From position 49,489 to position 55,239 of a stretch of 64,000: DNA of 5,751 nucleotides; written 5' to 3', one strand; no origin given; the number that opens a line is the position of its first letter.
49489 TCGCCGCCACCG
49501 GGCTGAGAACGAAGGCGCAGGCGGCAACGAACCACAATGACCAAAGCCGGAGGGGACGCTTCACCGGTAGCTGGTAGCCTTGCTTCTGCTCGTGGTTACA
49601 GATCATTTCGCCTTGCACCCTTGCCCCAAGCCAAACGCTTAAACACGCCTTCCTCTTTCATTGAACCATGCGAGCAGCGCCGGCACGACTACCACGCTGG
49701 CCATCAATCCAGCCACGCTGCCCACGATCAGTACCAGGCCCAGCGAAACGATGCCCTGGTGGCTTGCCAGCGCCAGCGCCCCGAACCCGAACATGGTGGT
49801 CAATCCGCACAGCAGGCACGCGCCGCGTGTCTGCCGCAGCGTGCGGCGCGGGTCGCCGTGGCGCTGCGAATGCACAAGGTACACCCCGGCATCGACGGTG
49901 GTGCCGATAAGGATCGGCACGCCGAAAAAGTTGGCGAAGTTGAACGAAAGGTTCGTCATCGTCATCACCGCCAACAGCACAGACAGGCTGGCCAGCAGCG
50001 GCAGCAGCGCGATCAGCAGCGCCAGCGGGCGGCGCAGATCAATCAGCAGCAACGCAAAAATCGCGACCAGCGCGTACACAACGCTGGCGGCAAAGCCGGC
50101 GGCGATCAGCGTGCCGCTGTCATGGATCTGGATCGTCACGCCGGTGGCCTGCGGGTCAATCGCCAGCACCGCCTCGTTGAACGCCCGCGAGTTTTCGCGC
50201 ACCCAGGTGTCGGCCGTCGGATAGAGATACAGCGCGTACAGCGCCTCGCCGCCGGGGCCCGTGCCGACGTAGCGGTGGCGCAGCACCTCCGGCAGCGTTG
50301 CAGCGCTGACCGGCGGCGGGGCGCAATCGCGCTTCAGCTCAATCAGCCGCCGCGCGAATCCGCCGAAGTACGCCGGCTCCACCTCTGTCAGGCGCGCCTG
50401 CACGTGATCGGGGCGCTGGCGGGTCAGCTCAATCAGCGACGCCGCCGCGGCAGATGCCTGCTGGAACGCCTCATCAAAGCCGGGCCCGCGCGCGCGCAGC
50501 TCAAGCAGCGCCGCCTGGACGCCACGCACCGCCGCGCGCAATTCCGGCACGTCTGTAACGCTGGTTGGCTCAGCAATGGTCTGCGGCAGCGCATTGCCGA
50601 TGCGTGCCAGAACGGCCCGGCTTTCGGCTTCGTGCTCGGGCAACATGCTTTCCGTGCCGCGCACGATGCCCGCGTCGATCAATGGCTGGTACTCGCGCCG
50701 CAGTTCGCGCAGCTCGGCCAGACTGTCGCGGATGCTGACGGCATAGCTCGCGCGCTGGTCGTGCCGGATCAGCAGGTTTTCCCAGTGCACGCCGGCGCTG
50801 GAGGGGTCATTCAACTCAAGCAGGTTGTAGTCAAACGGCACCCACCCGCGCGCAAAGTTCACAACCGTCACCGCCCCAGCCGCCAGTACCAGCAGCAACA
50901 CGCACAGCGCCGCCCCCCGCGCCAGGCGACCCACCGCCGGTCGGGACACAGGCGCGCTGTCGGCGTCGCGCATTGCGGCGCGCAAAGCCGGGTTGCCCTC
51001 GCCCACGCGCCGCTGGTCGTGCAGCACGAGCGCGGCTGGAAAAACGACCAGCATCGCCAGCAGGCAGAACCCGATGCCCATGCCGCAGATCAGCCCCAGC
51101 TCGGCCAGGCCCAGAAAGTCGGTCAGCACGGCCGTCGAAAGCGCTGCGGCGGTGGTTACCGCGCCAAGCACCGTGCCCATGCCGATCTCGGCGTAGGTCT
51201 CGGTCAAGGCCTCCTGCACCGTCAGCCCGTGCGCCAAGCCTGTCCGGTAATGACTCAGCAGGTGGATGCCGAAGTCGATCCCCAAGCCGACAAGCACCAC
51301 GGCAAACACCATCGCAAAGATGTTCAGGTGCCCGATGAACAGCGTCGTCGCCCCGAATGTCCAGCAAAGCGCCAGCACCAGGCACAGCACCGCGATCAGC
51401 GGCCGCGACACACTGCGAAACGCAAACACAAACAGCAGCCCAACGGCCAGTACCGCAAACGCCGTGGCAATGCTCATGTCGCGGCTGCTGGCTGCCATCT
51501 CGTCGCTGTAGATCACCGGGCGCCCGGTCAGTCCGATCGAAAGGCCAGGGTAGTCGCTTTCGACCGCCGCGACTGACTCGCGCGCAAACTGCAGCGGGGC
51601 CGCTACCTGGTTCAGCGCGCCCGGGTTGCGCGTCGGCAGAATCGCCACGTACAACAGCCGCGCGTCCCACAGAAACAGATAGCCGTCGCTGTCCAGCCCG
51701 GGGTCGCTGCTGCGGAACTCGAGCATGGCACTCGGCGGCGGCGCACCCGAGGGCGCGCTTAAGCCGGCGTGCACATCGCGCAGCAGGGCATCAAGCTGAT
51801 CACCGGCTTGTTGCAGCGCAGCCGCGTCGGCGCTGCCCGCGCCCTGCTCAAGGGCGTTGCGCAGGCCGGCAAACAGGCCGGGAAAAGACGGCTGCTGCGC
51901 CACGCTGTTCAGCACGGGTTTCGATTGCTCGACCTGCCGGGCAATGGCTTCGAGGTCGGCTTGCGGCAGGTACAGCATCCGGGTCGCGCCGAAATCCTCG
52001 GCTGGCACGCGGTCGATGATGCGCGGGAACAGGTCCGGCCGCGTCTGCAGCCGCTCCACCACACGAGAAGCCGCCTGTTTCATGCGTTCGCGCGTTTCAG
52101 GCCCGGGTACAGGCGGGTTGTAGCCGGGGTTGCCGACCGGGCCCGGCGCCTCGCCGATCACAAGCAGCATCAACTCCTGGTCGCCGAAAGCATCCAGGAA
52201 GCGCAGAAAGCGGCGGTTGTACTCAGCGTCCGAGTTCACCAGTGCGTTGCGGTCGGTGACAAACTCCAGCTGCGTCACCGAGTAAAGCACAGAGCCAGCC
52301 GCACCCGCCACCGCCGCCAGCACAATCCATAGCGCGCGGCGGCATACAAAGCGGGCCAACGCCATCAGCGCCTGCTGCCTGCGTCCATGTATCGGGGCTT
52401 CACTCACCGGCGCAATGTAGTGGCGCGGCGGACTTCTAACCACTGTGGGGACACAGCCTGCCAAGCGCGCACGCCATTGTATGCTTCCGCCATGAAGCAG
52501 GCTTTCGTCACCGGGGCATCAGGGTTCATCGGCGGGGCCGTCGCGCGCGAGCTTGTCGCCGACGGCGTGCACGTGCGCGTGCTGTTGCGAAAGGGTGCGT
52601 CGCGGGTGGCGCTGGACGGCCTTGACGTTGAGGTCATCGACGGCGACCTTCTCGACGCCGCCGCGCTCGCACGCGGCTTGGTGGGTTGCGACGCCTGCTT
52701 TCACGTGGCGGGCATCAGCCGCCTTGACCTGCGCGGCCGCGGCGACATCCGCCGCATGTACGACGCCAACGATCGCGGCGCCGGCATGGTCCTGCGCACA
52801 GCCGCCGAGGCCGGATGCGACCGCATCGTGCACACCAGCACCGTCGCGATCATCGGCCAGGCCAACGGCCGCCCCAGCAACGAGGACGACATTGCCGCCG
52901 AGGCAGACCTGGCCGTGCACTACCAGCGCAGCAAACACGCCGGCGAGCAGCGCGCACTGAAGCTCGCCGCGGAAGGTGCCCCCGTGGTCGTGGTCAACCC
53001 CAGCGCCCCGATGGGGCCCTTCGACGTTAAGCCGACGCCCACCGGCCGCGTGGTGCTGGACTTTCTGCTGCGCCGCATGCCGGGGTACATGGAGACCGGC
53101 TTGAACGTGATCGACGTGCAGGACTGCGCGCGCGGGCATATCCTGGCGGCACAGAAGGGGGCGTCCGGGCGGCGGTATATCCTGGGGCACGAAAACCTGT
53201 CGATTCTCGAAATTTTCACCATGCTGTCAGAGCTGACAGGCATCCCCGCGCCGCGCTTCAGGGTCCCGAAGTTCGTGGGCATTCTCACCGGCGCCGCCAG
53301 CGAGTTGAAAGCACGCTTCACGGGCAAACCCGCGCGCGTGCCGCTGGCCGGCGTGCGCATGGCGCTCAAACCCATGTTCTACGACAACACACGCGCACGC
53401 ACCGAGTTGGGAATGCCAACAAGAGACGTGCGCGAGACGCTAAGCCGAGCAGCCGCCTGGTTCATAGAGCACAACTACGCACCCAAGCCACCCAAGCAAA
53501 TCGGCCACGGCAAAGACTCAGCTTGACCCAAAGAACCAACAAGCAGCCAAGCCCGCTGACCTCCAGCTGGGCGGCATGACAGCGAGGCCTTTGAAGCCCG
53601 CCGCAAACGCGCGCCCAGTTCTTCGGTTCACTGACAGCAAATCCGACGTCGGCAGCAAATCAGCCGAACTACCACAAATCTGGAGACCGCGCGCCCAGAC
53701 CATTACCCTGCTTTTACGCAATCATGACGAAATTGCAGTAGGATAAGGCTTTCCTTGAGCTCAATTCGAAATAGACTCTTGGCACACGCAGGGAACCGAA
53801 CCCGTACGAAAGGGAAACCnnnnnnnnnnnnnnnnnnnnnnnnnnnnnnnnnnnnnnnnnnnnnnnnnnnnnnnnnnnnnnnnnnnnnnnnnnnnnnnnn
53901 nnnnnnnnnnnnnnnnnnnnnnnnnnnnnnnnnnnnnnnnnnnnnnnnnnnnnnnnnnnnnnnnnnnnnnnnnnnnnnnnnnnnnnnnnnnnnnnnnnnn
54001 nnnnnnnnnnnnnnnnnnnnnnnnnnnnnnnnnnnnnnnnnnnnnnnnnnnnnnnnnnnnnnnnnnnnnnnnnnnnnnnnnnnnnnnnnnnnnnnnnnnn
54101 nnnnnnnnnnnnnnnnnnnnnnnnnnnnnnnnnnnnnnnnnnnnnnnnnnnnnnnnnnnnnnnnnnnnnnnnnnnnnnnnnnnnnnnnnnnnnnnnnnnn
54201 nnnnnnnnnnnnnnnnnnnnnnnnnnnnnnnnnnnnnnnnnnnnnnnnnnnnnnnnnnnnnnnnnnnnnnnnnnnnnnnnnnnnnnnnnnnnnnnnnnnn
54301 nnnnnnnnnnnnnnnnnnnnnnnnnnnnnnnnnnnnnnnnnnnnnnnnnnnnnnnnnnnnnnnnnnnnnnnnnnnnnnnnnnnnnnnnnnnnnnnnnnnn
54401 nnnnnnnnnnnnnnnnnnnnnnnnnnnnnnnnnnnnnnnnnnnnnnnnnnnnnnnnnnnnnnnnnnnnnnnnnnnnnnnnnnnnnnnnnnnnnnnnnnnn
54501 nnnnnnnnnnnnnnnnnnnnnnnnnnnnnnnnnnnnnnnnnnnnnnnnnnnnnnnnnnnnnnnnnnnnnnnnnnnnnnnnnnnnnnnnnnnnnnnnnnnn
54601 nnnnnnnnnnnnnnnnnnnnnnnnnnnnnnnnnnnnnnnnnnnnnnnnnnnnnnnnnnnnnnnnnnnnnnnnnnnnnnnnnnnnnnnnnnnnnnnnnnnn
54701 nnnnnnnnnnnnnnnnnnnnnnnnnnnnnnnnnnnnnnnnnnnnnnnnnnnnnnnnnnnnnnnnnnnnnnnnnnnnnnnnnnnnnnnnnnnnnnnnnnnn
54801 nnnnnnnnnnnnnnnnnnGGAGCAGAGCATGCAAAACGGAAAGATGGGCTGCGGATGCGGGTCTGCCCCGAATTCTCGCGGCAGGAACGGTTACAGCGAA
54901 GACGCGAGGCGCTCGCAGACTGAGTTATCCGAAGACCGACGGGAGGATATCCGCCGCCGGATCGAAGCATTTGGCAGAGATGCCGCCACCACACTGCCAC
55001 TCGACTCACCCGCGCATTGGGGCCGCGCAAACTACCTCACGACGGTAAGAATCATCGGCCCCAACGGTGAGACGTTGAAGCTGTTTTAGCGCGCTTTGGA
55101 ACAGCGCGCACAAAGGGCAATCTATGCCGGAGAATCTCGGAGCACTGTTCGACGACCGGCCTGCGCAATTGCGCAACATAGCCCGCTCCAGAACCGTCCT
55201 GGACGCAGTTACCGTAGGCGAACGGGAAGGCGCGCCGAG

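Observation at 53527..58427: Low-GC four-gene cassette with no phage genes: orphan capsid-fold protein, 86-aa protein, 743-aa metzincin-motif protein and a lipoprotein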

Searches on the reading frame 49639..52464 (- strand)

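Call 91: search_protein_families(library=pfam, proteins=[window:49639-52464:-], max_evalue=0.00001)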
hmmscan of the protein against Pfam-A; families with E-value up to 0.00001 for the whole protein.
window:49639-52464:- (941 aa): 2 families
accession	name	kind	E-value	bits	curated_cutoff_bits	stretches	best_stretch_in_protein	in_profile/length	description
PF03176.21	MMPL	-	8e-29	101.1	20.5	2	299-483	115-303/333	MMPL family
PF00873.25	ACR_tran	-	4.5e-06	25.1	28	1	319-422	853-957/1021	AcrB/AcrD/AcrF family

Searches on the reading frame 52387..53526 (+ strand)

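Call 3: search_protein_families(library=pfam, proteins=[window:52387-53526:+], max_evalue=1)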
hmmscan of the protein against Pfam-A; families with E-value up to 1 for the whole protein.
window:52387-53526:+ (379 aa): 9 families
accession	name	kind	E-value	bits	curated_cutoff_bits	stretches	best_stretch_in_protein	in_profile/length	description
PF01370.27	Epimerase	-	2.3e-27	96.4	20.9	1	40-267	2-240/240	NAD dependent epimerase/dehydratase family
PF01073.25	3Beta_HSD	-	1.5e-14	54.2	22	1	41-192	2-159/280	3-beta hydroxysteroid dehydrogenase/isomerase family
PF13460.12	NAD_binding_10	-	5.7e-14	52.8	27.2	1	43-188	1-129/184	NAD(P)H-binding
PF07993.18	NAD_binding_4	-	1.6e-11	44.3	20.1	2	101-236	89-231/258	Male sterility protein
PF05368.20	NmrA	-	3.3e-09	37.2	27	1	40-123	6-79/298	NmrA-like family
PF16363.11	GDP_Man_Dehyd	-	1e-07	32.2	27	1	40-188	1-162/332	GDP-mannose 4,6 dehydratase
PF04321.23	RmlD_sub_bind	-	4.9e-05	23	27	1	40-192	4-138/287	RmlD substrate binding domain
PF00106.31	adh_short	-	0.0007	19.6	26.6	1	37-71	1-35/195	short chain dehydrogenase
PF02719.21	Polysacc_synt_2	-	0.13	11.8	20.2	1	40-152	2-128/293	Polysaccharide biosynthesis protein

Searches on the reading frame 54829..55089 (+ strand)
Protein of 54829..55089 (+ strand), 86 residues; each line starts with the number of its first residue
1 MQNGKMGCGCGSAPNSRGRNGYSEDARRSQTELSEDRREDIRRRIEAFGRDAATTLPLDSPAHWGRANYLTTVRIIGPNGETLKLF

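Call 3: search_protein_families(library=pfam, proteins=[window:54829-55089:+], max_evalue=1)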
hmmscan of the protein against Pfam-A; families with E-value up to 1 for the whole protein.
window:54829-55089:+ (86 aa): 0 families

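Call 4: search_protein_families(library=phrogs, proteins=[window:54829-55089:+], max_evalue=1)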
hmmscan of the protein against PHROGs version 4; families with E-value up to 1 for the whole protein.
window:54829-55089:+ (86 aa): 1 family
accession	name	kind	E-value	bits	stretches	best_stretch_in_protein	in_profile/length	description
phrog_5500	-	unknown function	0.085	13.8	1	9-43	19-55/72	-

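Call 5: search_protein_families(library=ncbifam, proteins=[window:54829-55089:+], max_evalue=1)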
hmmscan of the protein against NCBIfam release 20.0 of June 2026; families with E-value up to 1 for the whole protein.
window:54829-55089:+ (86 aa): 0 families

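Call 44: search_protein_families(library=padloc, proteins=[window:54829-55089:+], max_evalue=0.1)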
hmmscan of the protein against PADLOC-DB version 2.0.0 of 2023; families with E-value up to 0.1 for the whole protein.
window:54829-55089:+ (86 aa): 0 families
